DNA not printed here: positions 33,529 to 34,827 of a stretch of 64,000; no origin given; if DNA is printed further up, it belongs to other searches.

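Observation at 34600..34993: Three tandem, synonymously diverged copies of the last 26 codons of methionine aminopeptidase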

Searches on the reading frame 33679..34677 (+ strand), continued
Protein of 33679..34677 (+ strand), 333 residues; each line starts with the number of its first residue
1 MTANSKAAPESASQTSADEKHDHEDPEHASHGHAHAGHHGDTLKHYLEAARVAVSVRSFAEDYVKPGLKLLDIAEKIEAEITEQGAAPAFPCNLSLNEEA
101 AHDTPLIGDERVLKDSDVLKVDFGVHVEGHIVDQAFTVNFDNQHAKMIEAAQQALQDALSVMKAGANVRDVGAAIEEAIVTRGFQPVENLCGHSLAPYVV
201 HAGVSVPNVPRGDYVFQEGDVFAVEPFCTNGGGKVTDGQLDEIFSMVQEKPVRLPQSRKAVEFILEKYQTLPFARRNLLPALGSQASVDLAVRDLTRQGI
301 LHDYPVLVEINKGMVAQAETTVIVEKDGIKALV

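Call 25: find_related_loci(query=A2, collection=genome_contigs, flank=4000)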
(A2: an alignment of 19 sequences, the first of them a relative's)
Query A2 (333 aa) in genome_contigs; peptide patterns used: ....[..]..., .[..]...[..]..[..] (x = any residue, [..] = any of these).
413 stretches matched a pattern; 224 encode a relative of the query (tblastn E <= 1e-3); the best 80 are kept; 80 distinct loci.
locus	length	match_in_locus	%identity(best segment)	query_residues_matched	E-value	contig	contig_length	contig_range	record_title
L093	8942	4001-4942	76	18-333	5e-162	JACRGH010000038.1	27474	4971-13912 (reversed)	MAG: Candidatus Micrarchaeota archaeon isolate NC_groundwater_1746_Pr3_B-0.1um_53_26 SR-2_scaffold_141_2159686, whole ge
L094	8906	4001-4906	65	32-333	2e-136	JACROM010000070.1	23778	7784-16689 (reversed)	MAG: Candidatus Micrarchaeota archaeon isolate NC_groundwater_1961_Pr3_S-0.2um_52_3 scaffold_5118, whole genome shotgun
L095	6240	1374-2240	69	45-333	1e-132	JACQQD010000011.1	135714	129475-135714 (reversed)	MAG: Candidatus Micrarchaeota archaeon isolate NC_groundwater_1324_Ag_S-0.2um_56_85 S_p2_S4_coassembly_k141_3237060, who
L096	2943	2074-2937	60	44-332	1e-115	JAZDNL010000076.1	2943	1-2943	MAG: Candidatus Micrarchaeota archaeon isolate MEGAHIT-group-0.708 k141_2703001, whole genome shotgun sequence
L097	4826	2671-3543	58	43-333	1e-111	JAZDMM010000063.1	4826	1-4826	MAG: Candidatus Micrarchaeota archaeon isolate MEGAHIT-group-0.651 k141_20667726, whole genome shotgun sequence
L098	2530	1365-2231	56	43-332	8e-113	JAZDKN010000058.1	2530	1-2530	MAG: Candidatus Micrarchaeota archaeon isolate MEGAHIT-group-0.535 k141_20621081, whole genome shotgun sequence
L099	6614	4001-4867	56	43-332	6e-108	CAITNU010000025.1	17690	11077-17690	uncultured Candidatus Micrarchaeota archaeon isolate AlinenSediments_bin-0467 genome assembly, contig: bin-0467:025/102,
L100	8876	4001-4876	61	41-333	7e-108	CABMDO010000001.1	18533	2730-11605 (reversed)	uncultured archaeon isolate LFW-144_1 genome assembly, contig: LFW1441_1, whole genome shotgun sequence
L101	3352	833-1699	56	43-332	2e-108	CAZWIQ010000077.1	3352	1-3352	MAG TPA_asm: Candidatus Micrarchaeota archaeon isolate SRP098346_co1_177 genome assembly, contig: NODE_46972_length_3352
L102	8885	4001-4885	54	41-332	4e-101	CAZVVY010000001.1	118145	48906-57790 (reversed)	MAG TPA_asm: Candidatus Micrarchaeota archaeon isolate binchicken_co8_57 genome assembly, contig: NODE_46_length_118145_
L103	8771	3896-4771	54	41-333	4e-97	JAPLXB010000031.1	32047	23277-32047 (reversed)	MAG: Candidatus Micrarchaeota archaeon isolate LacPavin_0920_SED4_MAG_58_19 LacPavin_0920_SED4_scaffold_2328842, whole g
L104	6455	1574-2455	53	41-332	3e-97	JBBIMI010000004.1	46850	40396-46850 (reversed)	MAG: Candidatus Micrarchaeota archaeon isolate TCS170221_bin_229 NODE_553_length_46850_cov_3.79152, whole genome shotgun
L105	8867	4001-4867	51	44-332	3e-93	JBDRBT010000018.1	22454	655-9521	MAG: Candidatus Micrarchaeota archaeon isolate MEGAHIT-group-1.142 k141_7390802, whole genome shotgun sequence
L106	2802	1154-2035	49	41-333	9e-95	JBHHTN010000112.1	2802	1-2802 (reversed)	MAG: Candidatus Micrarchaeia archaeon isolate s1_sp2_bin.3 NODE_6438_length_2802_cov_5.871496, whole genome shotgun sequ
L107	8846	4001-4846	50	55-333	3e-91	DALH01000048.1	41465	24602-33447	MAG TPA_asm: Candidatus Micrarchaeota archaeon UBA95 UBA95_contig_24761, whole genome shotgun sequence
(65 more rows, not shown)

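Call 29: find_encoding_contigs(protein=P0006, flank=4000, max_places=4)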
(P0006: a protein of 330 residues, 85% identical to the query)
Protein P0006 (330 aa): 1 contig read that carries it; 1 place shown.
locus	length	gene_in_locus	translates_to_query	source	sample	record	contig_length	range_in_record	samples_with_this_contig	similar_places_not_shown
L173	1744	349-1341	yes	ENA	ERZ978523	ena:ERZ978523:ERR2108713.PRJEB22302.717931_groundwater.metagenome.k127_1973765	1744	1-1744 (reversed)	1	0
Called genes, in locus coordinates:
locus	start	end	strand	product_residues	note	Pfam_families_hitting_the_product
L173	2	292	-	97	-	?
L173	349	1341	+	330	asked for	PF00557:Peptidase_M24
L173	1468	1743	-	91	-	?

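Call 30: find_encoding_contigs(protein=P0008, flank=4000, max_places=4)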
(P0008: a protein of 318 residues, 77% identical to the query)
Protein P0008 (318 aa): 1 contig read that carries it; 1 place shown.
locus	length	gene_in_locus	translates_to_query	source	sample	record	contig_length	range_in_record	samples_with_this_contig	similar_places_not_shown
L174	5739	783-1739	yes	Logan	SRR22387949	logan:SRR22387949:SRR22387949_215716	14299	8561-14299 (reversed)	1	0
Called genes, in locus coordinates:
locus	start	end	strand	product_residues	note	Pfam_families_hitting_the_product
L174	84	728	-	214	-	PF00254:FKBP_C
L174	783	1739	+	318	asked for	PF00557:Peptidase_M24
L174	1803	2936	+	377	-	-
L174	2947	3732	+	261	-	-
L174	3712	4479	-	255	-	PF05724:TPMT, PF13489:Methyltransf_23, PF01209:Ubie_methyltran (weak), PF03848:TehB, PF13847:Methyltransf_31, PF08241:Methyltransf_11, PF08242:Methyltransf_12, PF13649:Methyltransf_25, +2 more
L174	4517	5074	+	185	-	PF00929:RNase_T (weak)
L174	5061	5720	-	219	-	-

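Call 31: find_encoding_contigs(protein=P0010, flank=4000, max_places=4)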
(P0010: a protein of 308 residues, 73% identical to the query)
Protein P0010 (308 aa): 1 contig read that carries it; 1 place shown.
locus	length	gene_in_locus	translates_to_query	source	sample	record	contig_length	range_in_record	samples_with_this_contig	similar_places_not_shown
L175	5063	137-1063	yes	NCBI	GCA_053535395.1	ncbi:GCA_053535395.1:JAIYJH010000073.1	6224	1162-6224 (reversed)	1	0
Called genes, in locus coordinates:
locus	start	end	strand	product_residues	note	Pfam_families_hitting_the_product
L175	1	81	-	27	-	?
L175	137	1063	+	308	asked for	PF00557:Peptidase_M24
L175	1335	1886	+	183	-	PF13412:HTH_24 (faint), PF25213:HVO_A0261_N (weak), PF01047:MarR (weak), PF09339:HTH_IclR (weak)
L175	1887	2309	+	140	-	PF05168:HEPN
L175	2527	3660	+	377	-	-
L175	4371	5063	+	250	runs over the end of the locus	PF00730:HhH-GPD (faint)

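Call 62: search_protein_families(library=pfam, proteins=[L004:7096-8145:+, L175:1335-1883:+, L175:1887-2306:+, L105:5014-6417:-, L094:4951-5499:+], max_evalue=0.01)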
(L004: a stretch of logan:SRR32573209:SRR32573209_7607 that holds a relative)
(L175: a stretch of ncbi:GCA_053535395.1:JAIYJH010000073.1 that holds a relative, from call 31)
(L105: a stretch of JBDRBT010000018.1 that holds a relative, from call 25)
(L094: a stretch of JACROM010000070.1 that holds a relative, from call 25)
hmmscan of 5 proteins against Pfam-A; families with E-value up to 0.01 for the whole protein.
L004:7096-8145:+ (350 aa): 2 families
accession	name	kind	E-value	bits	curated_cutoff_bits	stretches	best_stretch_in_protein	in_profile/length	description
PF13489.12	Methyltransf_23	-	4.8e-05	23.6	27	1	116-210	19-114/164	Methyltransferase domain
PF08242.18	Methyltransf_12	-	0.00085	20.4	30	0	124-209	1-97/98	Methyltransferase domain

L175:1335-1883:+ (183 aa): 10 families
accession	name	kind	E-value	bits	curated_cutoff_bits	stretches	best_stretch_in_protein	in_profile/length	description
PF09339.16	HTH_IclR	-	3.5e-07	30.3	22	1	12-57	7-51/52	IclR helix-turn-helix domain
PF25213.1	HVO_A0261_N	-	5.2e-07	29.9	35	1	4-62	7-62/86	HVO_A0261 N-terminal domain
PF01047.28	MarR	-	1.1e-06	28.9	24.6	1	9-58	4-51/59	MarR family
PF13412.12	HTH_24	-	2.7e-05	24.1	21.9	1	10-55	5-48/48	Winged helix-turn-helix DNA-binding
PF18765.7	Polbeta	-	3.1e-05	24.5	26.9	1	97-130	9-42/93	Polymerase beta, Nucleotidyltransferase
PF01909.29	NTP_transf_2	-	3.4e-05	24.6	21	1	90-131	4-44/93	Nucleotidyltransferase domain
PF12802.13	MarR_2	-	4.7e-05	23.9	27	1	11-58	8-54/61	MarR family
PF01978.25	TrmB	-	0.0016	18.7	25.6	1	27-64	25-62/68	Sugar-specific transcriptional regulator TrmB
PF13545.12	HTH_Crp_2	-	0.0026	18.1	27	1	28-57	26-56/70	Crp-like helix-turn-helix domain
PF03445.19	DUF294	-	0.0037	17.6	21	1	91-134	36-83/138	Putative nucleotidyltransferase DUF294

L175:1887-2306:+ (140 aa): 1 family
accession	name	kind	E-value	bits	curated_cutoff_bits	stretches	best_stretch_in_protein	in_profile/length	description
PF05168.19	HEPN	-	8.5e-13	48.9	22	1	22-137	2-115/117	HEPN domain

L105:5014-6417:- (468 aa): 1 family
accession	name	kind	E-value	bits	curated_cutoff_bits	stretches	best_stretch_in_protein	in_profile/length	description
PF14398.11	ATPgrasp_YheCD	-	6.6e-05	22.7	26.8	1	183-360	37-197/255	YheC/D like ATP-grasp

L094:4951-5499:+ (183 aa): 26 families (the best 25 are shown)
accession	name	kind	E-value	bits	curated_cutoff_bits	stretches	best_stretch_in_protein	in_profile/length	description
PF01047.28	MarR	-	6.8e-09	35.9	24.6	1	27-58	20-51/59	MarR family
PF25213.1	HVO_A0261_N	-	7.6e-09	35.8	35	1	5-62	8-62/86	HVO_A0261 N-terminal domain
PF13412.12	HTH_24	-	7.8e-09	35.4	21.9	1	27-55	20-48/48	Winged helix-turn-helix DNA-binding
PF12802.13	MarR_2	-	8.3e-09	35.9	27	1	13-59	10-55/61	MarR family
PF09339.16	HTH_IclR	-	1.7e-08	34.5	22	1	24-57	18-51/52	IclR helix-turn-helix domain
PF01909.29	NTP_transf_2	-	3.8e-07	30.8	21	1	89-156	3-81/93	Nucleotidyltransferase domain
PF18765.7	Polbeta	-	7.9e-07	29.6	26.9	1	91-156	4-70/93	Polymerase beta, Nucleotidyltransferase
PF13545.12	HTH_Crp_2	-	5.9e-06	26.6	27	1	28-57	26-55/70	Crp-like helix-turn-helix domain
PF01978.25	TrmB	-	1.1e-05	25.6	25.6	1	24-64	22-62/68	Sugar-specific transcriptional regulator TrmB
PF01022.26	HTH_5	-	2.3e-05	24.6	22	1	24-56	15-47/47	Bacterial regulatory protein, arsR family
PF13463.12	HTH_27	-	4.1e-05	24.2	22.2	1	20-66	14-63/68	Winged helix DNA-binding domain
PF02082.26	Rrf2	-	6.9e-05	23.5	30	1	11-56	9-55/132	Iron-dependent Transcriptional regulator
PF01325.25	Fe_dep_repress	-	0.0001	22.9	26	1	26-58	24-56/60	Iron dependent repressor, N-terminal DNA binding domain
PF03965.22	Penicillinase_R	-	0.00027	21.7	22.6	1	22-78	20-76/115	Penicillinase repressor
PF09012.17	FeoC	-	0.00054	20.5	21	1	24-60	14-50/69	FeoC like transcriptional regulator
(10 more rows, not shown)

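Call 63: search_protein_families(library=phrogs, proteins=[L004:7096-8145:+, L105:5014-6417:-], max_evalue=0.01)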
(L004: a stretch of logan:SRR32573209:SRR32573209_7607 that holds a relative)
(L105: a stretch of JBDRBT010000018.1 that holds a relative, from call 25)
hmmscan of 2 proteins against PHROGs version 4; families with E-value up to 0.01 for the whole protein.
L004:7096-8145:+ (350 aa): 0 families

L105:5014-6417:- (468 aa): 0 families
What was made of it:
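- On Integrative-element attachment-site array: PHROGs gave nothing (call 63).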

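Call 83: find_encoding_contigs(protein=P0011, flank=6000, max_places=3)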
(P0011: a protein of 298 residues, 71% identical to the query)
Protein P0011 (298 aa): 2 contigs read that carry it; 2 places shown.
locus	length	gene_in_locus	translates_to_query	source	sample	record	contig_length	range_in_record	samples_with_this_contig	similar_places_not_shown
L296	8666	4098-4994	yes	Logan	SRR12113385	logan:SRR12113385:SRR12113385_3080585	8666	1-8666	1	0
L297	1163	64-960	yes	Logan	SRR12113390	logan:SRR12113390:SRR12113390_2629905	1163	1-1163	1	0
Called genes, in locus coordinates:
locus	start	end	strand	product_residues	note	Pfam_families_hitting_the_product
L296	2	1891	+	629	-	?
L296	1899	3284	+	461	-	-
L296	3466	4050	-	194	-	PF00254:FKBP_C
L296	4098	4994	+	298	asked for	PF00557:Peptidase_M24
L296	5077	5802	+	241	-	PF01209:Ubie_methyltran (weak), PF05401:NodS (weak), PF13489:Methyltransf_23, PF08241:Methyltransf_11, PF08242:Methyltransf_12, PF13649:Methyltransf_25, PF13847:Methyltransf_31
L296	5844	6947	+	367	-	-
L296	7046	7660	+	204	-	PF13646:HEAT_2 (faint), PF02985:HEAT (faint)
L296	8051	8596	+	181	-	-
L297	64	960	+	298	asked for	PF00557:Peptidase_M24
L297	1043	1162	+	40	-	?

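Call 84: find_encoding_contigs(protein=P0013, flank=6000, max_places=3)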
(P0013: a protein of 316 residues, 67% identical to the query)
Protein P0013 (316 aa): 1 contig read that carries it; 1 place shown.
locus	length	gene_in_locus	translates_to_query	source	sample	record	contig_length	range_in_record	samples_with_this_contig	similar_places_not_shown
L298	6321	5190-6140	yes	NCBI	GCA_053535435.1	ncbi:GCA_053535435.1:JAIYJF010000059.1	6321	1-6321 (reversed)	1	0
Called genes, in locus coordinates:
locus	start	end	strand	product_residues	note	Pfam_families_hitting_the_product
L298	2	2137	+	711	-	?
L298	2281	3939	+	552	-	-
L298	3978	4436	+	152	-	-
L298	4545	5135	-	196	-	PF00254:FKBP_C, PF22199:FKBP26_IF (weak)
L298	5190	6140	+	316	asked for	PF00557:Peptidase_M24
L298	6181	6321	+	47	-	?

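Call 85: find_encoding_contigs(protein=P0014, flank=6000, max_places=3)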
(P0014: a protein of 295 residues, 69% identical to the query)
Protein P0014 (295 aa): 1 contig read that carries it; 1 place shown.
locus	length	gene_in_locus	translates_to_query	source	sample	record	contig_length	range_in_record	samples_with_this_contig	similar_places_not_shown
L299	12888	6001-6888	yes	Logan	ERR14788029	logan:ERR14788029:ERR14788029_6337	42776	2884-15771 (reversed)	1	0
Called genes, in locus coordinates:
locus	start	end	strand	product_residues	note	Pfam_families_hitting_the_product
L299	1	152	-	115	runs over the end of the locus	-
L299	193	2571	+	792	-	PF03104:DNA_pol_B_exo1, PF13482:RNase_H_2, PF00136:DNA_pol_B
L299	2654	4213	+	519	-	-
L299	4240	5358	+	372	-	-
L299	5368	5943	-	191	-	PF00254:FKBP_C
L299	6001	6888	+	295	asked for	PF00557:Peptidase_M24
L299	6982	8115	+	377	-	-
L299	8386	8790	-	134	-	-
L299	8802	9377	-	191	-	-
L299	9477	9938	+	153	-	PF13646:HEAT_2 (weak)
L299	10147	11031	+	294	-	PF01073:3Beta_HSD, PF01370:Epimerase, PF02719:Polysacc_synt_2, PF04321:RmlD_sub_bind, PF13460:NAD_binding_10, PF16363:GDP_Man_Dehyd, PF07993:NAD_binding_4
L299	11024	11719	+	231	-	PF00535:Glycos_transf_2, PF10111:Glyco_tranf_2_2 (weak), PF13641:Glyco_tranf_2_3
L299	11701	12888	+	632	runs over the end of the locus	-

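Call 86: find_encoding_contigs(protein=P0016, flank=6000, max_places=3)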
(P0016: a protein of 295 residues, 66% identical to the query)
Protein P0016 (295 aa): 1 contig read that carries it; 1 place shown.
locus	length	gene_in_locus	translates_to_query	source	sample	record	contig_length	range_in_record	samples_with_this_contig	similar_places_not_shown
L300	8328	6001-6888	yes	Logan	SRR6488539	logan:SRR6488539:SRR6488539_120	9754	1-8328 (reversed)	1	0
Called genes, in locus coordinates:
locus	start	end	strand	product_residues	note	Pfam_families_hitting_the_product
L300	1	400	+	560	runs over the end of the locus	PF02163:Peptidase_M50, PF17820:PDZ_6 (faint), PF00595:PDZ (weak), PF13180:PDZ_2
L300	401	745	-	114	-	-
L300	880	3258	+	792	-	PF03104:DNA_pol_B_exo1, PF13482:RNase_H_2, PF00136:DNA_pol_B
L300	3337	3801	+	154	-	-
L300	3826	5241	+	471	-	-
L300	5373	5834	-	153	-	PF00254:FKBP_C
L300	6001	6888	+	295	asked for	PF00557:Peptidase_M24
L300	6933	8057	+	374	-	-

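Call 104: search_solved_structures(query=window:33679-34677:+, show_alignments=1, max_evalue=1e-30)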
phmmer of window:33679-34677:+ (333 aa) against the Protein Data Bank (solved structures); distinct sequences matched with E-value up to 1e-30: 16.
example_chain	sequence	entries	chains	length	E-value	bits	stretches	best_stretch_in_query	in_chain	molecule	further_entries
1wkm_A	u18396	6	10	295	5e-75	256.1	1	46-329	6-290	Methionine aminopeptidase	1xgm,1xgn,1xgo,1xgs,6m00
2dfi_A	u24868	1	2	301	5.5e-75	255.9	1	46-329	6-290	Methionine aminopeptidase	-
6lvh_A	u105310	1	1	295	3.4e-74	253.3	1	46-329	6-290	Methionine aminopeptidase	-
5jfr_A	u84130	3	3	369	6.7e-44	153.8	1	45-324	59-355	Methionine aminopeptidase 2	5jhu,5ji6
1b59_A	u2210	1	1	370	6.8e-44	153.8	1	45-324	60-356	PROTEIN (METHIONINE AMINOPEPTIDASE)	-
5cls_A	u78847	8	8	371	6.8e-44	153.8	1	45-324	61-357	Methionine aminopeptidase 2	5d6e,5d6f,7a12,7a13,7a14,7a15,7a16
5lyw_A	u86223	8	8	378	7.2e-44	153.7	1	45-325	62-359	Methionine aminopeptidase 2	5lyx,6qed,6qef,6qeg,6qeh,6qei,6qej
8oxg_A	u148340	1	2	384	7.6e-44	153.7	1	45-324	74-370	Methionine aminopeptidase 2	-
1r58_A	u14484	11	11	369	9.3e-44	153.4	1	45-324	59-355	Methionine aminopeptidase 2 | human Methionine Amino Peptidase 2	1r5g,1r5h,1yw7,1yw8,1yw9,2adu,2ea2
1b6a_A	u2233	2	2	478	1.3e-43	152.9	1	45-324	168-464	METHIONINE AMINOPEPTIDASE | Methionine aminopeptidase 2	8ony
9fpz_A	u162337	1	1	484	1.4e-43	152.8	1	45-324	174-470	Methionine aminopeptidase 2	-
1bn5_A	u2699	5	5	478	1.8e-43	152.4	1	45-324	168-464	METHIONINE AMINOPEPTIDASE | Methionine aminopeptidase 2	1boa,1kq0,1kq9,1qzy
8oo0_D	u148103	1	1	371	7.5e-43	150.4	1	41-325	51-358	Methionine aminopeptidase 2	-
8onx_A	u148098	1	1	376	7.8e-43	150.3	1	41-325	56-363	Methionine aminopeptidase 2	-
8onz_A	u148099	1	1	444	1.2e-42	149.8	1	41-325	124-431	Methionine aminopeptidase 2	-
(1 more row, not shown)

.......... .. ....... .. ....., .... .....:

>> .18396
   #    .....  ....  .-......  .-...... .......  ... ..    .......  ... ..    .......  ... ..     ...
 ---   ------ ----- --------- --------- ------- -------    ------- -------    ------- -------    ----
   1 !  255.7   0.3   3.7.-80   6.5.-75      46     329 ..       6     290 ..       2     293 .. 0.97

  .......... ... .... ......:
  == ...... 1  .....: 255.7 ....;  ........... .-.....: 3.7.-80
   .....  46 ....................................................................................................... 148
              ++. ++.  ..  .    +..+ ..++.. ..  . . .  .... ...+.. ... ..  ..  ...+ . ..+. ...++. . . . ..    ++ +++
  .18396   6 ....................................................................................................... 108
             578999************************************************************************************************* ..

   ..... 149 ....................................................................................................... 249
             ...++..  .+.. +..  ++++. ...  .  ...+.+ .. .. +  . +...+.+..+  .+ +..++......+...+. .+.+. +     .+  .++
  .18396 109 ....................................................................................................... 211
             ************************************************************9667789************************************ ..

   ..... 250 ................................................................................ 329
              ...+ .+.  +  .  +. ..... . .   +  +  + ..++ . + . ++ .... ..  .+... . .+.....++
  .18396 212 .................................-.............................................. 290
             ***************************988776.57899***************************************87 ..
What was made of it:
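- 33679..34680 (+): map gene (type II methionyl aminopeptidase, 333 aa, His-rich N-terminal extension). It aligns with P. furiosus MetAP 1XGS at E = 5e-75 (call 104).
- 34600..34680 (+): copy 1: the working last 26 codons plus TGA (3' half of 'type 1'). E319 in QAETT aligns with E280 of 1XGS (call 104).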
